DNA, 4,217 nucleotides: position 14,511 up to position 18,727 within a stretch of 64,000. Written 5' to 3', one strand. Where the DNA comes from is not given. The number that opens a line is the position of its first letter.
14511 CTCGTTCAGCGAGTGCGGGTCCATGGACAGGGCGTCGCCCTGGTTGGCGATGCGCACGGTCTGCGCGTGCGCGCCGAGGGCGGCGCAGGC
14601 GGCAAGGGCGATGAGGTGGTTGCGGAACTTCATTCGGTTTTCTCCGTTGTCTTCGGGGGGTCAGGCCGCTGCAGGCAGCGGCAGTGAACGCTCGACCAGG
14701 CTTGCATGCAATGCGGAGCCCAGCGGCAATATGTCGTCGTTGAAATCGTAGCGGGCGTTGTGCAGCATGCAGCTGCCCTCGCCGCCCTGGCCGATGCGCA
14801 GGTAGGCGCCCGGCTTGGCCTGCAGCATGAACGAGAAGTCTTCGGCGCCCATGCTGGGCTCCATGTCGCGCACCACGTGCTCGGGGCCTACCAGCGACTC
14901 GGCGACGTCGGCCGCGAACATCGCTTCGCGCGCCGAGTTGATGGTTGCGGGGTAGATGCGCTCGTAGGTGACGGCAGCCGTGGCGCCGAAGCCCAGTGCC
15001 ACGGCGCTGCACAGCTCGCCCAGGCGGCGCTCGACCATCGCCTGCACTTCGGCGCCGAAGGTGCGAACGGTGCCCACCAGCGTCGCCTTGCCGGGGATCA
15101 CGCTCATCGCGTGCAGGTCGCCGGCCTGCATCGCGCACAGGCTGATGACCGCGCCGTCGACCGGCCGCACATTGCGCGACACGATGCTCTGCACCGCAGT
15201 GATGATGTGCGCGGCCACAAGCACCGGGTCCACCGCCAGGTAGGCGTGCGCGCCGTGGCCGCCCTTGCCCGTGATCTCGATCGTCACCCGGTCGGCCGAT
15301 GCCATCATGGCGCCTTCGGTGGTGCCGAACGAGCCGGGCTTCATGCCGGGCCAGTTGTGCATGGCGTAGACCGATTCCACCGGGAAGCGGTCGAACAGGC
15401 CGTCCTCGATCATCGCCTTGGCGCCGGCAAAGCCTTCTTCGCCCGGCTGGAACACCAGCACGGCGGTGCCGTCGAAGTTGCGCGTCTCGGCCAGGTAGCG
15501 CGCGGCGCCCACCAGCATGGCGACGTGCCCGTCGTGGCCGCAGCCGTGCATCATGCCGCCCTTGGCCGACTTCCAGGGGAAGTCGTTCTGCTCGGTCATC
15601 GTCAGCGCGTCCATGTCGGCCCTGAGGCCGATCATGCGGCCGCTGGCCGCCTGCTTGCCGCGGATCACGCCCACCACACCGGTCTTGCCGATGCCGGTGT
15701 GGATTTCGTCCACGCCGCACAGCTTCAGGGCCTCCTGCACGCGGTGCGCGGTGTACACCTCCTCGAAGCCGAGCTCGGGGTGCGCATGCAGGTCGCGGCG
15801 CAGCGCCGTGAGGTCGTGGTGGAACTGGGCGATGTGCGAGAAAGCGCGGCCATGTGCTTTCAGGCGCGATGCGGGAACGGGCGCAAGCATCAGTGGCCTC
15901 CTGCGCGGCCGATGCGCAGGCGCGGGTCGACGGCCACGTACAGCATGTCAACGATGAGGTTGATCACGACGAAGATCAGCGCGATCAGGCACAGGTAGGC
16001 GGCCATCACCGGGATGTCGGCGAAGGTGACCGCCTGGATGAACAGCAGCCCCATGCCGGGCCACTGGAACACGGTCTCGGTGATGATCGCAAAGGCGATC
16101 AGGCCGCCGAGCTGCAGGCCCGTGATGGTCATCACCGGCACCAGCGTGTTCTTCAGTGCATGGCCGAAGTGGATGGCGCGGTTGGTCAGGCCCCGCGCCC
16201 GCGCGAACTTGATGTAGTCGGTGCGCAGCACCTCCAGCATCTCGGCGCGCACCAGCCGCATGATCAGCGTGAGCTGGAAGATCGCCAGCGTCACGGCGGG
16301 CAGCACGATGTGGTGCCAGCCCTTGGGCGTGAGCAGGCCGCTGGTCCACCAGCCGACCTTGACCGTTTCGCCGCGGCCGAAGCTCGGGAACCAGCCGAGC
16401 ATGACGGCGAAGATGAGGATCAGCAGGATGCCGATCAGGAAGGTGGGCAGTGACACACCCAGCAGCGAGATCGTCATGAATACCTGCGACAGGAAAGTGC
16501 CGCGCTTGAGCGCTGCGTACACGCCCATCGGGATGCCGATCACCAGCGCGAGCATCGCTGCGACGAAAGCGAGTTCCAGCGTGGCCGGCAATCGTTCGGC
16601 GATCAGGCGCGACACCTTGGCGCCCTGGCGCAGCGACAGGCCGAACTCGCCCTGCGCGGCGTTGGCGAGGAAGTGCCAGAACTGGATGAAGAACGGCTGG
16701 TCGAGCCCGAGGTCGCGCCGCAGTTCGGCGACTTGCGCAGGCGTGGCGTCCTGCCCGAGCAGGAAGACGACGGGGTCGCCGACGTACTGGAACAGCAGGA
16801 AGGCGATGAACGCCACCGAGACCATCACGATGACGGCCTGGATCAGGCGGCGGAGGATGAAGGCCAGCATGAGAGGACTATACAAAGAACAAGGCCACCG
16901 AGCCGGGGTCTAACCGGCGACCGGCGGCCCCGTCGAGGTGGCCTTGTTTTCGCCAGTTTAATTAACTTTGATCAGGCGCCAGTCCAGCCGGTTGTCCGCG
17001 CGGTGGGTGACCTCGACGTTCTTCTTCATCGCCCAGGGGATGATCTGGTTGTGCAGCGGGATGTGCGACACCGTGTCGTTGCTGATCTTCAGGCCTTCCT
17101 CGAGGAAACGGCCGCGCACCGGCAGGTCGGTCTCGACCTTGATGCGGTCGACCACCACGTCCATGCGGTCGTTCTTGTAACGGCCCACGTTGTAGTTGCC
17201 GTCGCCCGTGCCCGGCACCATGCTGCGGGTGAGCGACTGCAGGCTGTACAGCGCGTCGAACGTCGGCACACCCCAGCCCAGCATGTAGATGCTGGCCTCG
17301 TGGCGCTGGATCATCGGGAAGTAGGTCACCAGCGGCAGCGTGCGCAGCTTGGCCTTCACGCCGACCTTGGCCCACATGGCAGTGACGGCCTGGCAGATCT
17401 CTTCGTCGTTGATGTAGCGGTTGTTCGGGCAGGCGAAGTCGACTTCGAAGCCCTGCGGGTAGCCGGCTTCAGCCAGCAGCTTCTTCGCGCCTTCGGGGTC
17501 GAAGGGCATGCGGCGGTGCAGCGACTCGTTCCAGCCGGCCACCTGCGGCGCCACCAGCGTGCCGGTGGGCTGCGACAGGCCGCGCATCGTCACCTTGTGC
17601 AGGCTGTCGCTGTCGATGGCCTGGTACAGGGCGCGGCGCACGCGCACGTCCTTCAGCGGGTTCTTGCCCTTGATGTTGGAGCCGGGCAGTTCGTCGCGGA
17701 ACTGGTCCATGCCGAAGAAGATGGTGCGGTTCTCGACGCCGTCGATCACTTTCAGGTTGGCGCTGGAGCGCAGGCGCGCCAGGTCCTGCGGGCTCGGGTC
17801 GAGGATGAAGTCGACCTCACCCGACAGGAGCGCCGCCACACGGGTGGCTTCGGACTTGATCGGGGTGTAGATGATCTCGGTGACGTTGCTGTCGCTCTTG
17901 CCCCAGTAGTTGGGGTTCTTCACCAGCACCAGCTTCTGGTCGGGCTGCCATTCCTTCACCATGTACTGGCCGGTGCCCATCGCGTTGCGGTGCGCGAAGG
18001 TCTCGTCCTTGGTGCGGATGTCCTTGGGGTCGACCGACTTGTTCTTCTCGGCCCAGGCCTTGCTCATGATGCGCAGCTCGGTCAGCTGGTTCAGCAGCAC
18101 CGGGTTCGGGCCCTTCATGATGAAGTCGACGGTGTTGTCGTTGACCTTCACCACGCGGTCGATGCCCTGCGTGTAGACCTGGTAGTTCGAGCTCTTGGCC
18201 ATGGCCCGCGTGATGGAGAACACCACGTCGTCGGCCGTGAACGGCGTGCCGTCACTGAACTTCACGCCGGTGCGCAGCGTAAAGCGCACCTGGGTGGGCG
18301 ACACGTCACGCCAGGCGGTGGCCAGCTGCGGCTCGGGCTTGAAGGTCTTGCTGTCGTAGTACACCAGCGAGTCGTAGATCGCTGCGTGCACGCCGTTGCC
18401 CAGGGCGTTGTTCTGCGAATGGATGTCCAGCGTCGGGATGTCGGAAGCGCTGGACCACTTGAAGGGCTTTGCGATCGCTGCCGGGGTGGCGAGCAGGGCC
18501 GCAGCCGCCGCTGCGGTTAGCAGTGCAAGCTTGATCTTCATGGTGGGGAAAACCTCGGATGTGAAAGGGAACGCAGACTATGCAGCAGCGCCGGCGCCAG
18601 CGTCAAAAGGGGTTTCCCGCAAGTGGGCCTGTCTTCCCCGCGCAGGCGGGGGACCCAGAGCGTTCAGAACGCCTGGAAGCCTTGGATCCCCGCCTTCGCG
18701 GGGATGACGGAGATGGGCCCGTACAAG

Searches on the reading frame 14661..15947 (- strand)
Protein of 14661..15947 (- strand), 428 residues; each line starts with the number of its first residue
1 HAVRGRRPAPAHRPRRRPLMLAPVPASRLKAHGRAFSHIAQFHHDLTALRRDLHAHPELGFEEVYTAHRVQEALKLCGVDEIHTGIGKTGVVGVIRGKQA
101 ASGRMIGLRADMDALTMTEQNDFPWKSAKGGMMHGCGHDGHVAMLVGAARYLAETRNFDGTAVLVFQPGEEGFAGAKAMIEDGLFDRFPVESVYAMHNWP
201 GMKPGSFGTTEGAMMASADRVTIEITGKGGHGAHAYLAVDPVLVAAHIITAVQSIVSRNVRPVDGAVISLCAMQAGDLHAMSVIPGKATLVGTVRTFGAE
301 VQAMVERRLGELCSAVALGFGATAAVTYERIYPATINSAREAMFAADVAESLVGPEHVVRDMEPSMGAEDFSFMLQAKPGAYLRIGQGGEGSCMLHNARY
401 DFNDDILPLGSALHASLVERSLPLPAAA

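Call 48: search_protein_families(library=pfam, max_evalue=0.001, proteins=[window:14661-15947:-])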
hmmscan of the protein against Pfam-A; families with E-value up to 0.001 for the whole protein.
window:14661-15947:- (428 aa): 2 families
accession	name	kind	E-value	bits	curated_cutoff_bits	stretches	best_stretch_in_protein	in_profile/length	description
PF01546.33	Peptidase_M20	-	1.3e-42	146.5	24.6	1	108-419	2-205/206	Peptidase family M20/M25/M40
PF07687.19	M20_dimer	-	5.9e-07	29.9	21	1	220-313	8-99/107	Peptidase dimerisation domain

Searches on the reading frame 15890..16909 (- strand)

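Call 48: search_protein_families(library=pfam, max_evalue=0.001, proteins=[window:15890-16909:-])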
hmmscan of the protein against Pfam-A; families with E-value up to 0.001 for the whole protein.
window:15890-16909:- (339 aa): 2 families
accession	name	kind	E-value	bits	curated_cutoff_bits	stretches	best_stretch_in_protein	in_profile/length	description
PF00528.27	BPD_transp_1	-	1.5e-39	136.1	26.4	1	125-332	1-183/184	Binding-protein-dependent transport system inner membrane component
PF19300.4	BPD_transp_1_N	-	1.9e-17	63.9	23.8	1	14-114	1-114/114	Binding-prot-dependent transport system membrane comp, N-term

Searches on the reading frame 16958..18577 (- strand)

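Call 48: search_protein_families(library=pfam, max_evalue=0.001, proteins=[window:16958-18577:-])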
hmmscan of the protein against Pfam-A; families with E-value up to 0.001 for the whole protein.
window:16958-18577:- (539 aa): 1 family
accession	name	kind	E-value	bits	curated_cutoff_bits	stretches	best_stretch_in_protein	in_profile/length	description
PF00496.27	SBP_bac_5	-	1.7e-89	300.9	32.4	1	80-450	1-361/368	Bacterial extracellular solute-binding proteins, family 5 Middle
